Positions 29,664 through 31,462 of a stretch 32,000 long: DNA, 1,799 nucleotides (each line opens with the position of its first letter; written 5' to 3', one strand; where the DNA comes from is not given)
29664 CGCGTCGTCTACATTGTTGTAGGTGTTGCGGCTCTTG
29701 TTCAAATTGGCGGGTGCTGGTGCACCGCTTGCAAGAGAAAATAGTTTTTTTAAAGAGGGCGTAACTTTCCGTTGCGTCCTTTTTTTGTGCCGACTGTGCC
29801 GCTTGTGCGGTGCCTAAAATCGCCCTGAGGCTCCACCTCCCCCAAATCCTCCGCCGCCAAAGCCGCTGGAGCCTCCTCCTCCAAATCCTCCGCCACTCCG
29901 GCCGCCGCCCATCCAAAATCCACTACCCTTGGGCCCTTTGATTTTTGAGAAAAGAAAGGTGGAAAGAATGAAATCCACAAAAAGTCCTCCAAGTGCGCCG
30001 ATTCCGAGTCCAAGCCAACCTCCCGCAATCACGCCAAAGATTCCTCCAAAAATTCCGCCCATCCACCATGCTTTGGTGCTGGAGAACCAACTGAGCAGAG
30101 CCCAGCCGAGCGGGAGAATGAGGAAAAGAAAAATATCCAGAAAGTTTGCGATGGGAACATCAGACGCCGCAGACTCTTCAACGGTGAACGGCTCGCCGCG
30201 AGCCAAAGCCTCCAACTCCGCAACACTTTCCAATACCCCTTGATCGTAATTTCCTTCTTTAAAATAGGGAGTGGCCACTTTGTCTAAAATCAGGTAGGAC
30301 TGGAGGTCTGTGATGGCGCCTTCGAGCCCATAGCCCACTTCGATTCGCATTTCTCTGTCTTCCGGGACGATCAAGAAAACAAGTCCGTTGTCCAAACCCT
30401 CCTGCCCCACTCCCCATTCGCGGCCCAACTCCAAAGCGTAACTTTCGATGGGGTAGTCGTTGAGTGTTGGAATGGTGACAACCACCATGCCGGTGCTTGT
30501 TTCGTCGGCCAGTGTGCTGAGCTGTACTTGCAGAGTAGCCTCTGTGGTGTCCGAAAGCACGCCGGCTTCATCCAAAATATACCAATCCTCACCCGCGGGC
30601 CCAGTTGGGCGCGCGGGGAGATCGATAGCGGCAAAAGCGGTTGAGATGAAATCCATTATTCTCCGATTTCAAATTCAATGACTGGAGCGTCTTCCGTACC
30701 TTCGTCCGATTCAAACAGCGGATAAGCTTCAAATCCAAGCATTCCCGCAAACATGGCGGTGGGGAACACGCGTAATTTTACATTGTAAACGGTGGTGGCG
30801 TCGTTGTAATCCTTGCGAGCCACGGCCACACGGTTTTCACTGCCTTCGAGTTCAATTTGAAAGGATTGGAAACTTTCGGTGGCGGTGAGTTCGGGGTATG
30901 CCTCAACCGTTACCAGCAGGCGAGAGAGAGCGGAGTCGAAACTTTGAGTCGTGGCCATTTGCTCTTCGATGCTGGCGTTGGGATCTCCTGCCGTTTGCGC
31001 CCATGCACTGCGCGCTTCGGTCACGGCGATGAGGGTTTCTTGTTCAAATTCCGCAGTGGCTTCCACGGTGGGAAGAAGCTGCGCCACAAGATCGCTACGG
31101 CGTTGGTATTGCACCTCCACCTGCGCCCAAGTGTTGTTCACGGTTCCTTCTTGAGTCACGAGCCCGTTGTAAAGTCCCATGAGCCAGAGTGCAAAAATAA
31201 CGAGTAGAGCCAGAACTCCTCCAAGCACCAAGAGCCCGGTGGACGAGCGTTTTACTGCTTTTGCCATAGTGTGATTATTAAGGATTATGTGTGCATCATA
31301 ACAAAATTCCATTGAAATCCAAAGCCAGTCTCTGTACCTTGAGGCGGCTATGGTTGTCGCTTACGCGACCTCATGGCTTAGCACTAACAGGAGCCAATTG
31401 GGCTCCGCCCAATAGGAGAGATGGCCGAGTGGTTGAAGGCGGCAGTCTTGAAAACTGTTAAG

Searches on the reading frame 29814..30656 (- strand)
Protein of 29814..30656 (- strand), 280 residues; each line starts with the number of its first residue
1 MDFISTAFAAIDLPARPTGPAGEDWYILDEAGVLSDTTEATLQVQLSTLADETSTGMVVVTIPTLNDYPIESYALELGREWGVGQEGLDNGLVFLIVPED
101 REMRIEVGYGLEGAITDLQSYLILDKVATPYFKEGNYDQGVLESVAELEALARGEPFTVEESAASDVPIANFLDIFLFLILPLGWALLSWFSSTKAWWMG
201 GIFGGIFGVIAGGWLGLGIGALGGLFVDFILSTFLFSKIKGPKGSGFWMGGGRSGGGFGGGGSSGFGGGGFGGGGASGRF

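Call 47: search_protein_families(library=pfam, max_evalue=0.001, proteins=[window:29814-30656:-])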
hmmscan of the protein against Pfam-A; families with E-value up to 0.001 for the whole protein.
window:29814-30656:- (280 aa): 1 family
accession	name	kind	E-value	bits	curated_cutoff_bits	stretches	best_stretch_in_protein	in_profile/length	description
PF04536.20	TPM_phosphatase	-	1.6e-39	135.2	22.1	1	28-150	2-124/125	TPM domain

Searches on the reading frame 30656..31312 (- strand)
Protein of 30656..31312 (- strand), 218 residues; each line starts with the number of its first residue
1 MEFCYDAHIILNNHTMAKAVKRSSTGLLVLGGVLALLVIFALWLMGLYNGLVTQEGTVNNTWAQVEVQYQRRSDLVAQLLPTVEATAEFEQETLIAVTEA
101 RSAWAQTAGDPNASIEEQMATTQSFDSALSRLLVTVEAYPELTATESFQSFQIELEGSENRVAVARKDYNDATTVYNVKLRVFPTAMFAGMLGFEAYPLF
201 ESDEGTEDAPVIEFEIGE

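Call 47: search_protein_families(library=pfam, max_evalue=0.001, proteins=[window:30656-31312:-])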
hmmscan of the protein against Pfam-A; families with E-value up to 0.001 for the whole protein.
window:30656-31312:- (218 aa): 1 family
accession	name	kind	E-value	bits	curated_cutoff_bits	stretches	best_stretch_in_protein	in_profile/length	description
PF04011.17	LemA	-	2.3e-46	157.8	26.2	1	62-214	2-149/149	LemA family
